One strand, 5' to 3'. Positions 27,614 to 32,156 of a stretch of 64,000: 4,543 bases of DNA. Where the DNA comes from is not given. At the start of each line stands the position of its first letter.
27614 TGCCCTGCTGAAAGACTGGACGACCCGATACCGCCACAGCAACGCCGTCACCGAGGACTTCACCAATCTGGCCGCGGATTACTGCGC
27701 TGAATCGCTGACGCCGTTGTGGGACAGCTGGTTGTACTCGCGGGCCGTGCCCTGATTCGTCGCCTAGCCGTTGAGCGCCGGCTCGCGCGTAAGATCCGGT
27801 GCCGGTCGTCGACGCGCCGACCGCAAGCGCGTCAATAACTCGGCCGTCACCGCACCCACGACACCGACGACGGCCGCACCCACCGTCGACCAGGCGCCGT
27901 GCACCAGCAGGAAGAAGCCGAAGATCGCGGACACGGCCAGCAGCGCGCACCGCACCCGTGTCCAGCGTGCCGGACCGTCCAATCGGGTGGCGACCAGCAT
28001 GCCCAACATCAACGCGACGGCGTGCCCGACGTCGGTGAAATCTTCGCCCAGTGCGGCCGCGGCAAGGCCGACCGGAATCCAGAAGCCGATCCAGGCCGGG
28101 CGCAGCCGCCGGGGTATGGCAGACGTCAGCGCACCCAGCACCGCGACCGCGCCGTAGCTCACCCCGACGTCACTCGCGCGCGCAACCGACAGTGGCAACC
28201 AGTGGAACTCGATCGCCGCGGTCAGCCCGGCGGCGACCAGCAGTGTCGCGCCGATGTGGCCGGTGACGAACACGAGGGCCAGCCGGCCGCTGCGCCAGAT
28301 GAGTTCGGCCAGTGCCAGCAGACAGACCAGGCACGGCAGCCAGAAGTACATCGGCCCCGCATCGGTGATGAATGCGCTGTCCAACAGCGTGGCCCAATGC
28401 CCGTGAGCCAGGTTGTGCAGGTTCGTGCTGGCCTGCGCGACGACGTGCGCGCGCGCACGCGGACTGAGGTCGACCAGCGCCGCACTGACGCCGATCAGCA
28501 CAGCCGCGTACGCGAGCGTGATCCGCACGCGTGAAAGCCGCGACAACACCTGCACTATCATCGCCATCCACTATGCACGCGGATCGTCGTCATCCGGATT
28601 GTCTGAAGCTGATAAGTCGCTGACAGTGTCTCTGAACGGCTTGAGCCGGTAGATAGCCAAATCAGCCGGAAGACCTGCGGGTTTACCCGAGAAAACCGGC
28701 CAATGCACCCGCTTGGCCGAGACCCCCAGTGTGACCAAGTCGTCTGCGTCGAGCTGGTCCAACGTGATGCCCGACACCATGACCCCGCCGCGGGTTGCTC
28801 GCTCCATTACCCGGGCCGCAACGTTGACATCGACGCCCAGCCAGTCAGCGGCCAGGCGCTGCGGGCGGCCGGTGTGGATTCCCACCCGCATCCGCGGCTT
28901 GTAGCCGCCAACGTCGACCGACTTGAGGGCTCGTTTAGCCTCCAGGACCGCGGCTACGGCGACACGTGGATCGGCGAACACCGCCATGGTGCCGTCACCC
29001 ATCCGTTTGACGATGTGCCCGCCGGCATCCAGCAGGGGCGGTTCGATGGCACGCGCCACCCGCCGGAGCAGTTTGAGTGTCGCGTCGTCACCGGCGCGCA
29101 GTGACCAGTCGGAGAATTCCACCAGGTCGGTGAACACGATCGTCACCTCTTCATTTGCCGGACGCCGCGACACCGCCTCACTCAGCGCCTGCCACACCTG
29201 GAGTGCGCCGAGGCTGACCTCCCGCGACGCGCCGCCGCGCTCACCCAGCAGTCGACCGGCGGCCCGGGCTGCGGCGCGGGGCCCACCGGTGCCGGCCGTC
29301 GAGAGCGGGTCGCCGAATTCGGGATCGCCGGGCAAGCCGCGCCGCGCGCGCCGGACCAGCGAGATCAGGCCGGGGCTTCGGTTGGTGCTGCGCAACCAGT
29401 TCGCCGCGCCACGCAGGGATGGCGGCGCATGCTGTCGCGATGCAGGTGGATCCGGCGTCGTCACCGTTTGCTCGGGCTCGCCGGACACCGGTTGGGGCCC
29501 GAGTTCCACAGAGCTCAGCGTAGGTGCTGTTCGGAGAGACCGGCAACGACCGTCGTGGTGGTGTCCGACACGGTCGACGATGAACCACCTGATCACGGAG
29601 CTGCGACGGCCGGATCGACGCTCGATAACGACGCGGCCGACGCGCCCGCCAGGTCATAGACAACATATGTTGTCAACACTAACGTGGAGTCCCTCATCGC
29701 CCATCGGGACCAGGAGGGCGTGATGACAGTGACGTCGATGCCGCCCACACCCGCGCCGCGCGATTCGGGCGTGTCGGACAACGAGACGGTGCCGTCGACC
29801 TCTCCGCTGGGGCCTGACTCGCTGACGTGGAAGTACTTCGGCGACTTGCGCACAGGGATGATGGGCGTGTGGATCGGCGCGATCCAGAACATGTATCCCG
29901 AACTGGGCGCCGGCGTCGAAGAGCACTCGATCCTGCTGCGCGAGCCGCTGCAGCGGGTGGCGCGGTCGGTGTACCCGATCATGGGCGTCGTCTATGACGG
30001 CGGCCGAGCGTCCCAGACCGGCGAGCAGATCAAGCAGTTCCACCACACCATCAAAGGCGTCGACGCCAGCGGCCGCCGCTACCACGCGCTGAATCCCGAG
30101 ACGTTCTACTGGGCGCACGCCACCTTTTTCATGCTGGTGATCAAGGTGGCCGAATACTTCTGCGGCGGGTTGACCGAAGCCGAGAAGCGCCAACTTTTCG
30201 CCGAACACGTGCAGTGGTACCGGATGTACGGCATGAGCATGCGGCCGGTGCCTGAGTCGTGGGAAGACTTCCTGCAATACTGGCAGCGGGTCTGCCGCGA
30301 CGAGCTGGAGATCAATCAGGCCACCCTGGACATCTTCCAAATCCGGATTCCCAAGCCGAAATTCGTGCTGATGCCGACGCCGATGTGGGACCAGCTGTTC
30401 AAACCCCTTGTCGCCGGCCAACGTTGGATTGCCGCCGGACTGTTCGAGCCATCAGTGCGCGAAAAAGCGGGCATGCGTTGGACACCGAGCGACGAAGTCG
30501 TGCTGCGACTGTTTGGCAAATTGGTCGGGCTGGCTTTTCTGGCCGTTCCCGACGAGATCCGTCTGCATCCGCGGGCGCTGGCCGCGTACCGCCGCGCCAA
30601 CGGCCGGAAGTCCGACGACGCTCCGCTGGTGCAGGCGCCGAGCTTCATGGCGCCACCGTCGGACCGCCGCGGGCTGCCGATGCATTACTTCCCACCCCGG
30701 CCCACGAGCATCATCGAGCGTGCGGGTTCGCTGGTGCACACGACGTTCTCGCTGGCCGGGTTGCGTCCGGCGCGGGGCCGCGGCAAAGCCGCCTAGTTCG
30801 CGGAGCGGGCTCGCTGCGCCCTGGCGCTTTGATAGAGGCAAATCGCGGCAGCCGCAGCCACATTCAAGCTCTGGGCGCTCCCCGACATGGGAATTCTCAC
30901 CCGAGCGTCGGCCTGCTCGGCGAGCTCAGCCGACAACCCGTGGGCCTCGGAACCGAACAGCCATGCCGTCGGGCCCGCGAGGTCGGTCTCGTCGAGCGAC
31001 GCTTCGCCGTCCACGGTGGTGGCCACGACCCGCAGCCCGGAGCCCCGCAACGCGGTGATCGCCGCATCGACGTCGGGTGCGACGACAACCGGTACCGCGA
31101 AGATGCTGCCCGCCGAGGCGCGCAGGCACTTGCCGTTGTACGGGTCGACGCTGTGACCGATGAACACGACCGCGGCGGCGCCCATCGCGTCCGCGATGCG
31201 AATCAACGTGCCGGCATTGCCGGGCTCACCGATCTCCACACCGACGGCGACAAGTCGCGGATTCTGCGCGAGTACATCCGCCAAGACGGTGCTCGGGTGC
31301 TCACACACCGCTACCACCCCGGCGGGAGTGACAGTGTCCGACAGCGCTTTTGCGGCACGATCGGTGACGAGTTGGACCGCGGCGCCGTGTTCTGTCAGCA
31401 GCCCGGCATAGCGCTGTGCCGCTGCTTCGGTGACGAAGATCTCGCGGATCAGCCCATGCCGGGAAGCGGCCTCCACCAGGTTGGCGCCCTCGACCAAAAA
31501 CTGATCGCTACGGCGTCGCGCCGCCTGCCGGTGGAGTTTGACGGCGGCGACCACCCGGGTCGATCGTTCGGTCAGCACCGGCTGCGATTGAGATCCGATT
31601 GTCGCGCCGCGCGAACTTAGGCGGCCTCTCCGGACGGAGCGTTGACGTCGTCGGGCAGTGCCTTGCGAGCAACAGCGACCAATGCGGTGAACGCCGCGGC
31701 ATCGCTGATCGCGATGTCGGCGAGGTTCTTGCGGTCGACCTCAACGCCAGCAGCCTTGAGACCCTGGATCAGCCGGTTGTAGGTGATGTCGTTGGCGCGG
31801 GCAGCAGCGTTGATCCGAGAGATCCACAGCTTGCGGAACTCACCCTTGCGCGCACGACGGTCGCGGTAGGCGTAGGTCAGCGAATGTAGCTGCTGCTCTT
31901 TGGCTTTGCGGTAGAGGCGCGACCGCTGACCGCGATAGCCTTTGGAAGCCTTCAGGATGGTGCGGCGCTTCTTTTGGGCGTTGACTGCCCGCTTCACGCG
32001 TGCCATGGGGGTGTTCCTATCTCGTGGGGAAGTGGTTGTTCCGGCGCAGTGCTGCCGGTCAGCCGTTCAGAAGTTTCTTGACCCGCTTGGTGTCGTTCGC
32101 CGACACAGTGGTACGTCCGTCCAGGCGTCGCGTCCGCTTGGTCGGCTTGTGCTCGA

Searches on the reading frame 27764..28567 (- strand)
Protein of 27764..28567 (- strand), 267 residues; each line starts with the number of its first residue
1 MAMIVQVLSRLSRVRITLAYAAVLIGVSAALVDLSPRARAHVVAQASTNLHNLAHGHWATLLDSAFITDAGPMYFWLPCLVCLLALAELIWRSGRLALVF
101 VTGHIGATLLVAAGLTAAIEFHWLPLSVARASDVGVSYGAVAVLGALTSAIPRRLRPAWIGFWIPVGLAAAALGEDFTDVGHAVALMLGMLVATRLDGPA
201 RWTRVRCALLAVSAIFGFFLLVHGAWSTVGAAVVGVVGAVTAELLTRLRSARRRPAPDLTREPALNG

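Call 9: search_protein_families(library=ncbifam, proteins=[window:27764-28567:-], max_evalue=0.00001)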
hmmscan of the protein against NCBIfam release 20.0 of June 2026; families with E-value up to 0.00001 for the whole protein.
window:27764-28567:- (267 aa): 0 families

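Call 55: search_protein_families(library=pfam, proteins=[window:27767-28567:-], max_evalue=0.001)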
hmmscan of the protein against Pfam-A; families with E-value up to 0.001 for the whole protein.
window:27767-28567:- (267 aa): 1 family
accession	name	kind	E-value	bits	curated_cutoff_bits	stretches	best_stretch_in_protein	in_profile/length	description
PF20401.3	Rhomboid_2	-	4.3e-19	69.3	27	1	18-190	10-182/194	Rhomboid-like protein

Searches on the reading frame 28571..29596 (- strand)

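Call 9: search_protein_families(library=ncbifam, proteins=[window:28571-29596:-], max_evalue=0.00001)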
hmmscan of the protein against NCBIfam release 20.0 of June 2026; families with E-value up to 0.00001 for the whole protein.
window:28571-29596:- (341 aa): 1 family
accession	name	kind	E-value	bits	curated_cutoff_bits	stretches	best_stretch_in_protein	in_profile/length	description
NF058673.1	LipAdnlyCyLipJMY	equivalog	8.6e-13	47.8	800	1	151-277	296-417/449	bifunctional lipase/adenylate cyclase LipJ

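Call 55: search_protein_families(library=pfam, proteins=[window:28574-29596:-], max_evalue=0.001)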
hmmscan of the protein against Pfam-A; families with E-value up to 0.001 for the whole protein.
window:28574-29596:- (341 aa): 1 family
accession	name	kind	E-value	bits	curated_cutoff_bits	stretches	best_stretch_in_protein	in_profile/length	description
PF00211.25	Guanylate_cyc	-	2.9e-08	34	21.9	1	148-283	6-156/183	Adenylate and Guanylate cyclase catalytic domain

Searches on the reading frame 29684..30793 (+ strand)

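Call 55: search_protein_families(library=pfam, proteins=[window:29684-30793:+], max_evalue=0.001)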
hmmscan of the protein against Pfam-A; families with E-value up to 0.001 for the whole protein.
window:29684-30793:+ (370 aa): 1 family
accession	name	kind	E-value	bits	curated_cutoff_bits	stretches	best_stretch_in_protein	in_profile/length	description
PF09995.15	MPAB_Lcp_cat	-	3.7e-68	230.5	23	1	49-281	1-229/231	ER-bound oxygenase mpaB/B'/Rubber oxygenase, catalytic domain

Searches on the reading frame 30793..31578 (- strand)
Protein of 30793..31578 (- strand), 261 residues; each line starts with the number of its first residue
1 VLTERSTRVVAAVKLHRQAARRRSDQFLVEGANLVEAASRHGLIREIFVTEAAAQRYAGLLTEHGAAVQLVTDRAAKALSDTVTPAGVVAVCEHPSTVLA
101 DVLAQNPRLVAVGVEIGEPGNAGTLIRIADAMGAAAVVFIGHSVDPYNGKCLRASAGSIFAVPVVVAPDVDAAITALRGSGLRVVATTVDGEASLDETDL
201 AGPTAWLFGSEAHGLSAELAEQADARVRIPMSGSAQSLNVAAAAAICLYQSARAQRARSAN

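Call 9: search_protein_families(library=ncbifam, proteins=[window:30793-31578:-], max_evalue=0.00001)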
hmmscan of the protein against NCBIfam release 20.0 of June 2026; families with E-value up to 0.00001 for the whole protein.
window:30793-31578:- (261 aa): 9 families
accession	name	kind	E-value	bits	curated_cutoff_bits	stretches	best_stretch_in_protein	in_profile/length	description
TIGR00186.1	rRNA_methyl_3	equivalog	2.9e-31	108.8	160.15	1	50-253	29-238/240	23S rRNA (guanosine(2251)-2'-O)-methyltransferase RlmB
NF000477.1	NshR_TsnR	equivalog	2e-22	79.9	425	1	61-253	69-262/266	NshR/TsnR family 23S rRNA methyltransferase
NF008295.0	PRK11081.1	equivalog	4e-22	78.9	227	1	113-257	24-166/230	tRNA (guanosine(18)-2'-O)-methyltransferase TrmH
NF008386.0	PRK11181.1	equivalog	8.1e-21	74.4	366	1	61-255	43-242/244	23S rRNA (guanosine(2251)-2'-O)-methyltransferase RlmB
NF000035.1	nosihep_NshR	exception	5.2e-17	62.2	500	1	97-258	106-268/274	NshR family nosiheptide/thiostrepton resistance 23S rRNA methyltransferase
NF008117.0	PRK10864.1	equivalog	3.4e-13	49.5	267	1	69-254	154-341/344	tRNA/rRNA methyltransferase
TIGR00050.1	rRNA_methyl_1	subfamily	3.1e-12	46.9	167.15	1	112-259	8-161/233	TrmJ/YjtD family RNA methyltransferase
TIGR00185.1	tRNA_yibK_trmL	equivalog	2.1e-10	40.7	190.6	1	119-258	12-151/154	tRNA (uridine(34)/cytosine(34)/5-carboxymethylaminomethyluridine(34)-2'-O)-methyltransferase TrmL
NF007683.0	PRK10358.1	equivalog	7.2e-07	29.3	282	1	117-254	10-147/157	tRNA (uridine(34)/cytosine(34)/5-carboxymethylaminomethyluridine(34)-2'-O)-methyltransferase TrmL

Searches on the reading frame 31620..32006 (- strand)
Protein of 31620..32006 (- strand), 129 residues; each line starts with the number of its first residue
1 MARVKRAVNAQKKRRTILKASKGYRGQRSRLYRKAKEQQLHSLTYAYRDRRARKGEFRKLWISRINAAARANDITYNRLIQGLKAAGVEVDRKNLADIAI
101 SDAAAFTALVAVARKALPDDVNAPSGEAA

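Call 55: search_protein_families(library=pfam, proteins=[window:31620-32006:-], max_evalue=0.001)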
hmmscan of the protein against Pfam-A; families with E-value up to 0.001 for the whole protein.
window:31620-32006:- (129 aa): 1 family
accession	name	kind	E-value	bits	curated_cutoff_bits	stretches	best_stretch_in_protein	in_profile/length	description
PF00453.23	Ribosomal_L20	-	4.4e-41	139.8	30.8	1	3-109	1-107/107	Ribosomal protein L20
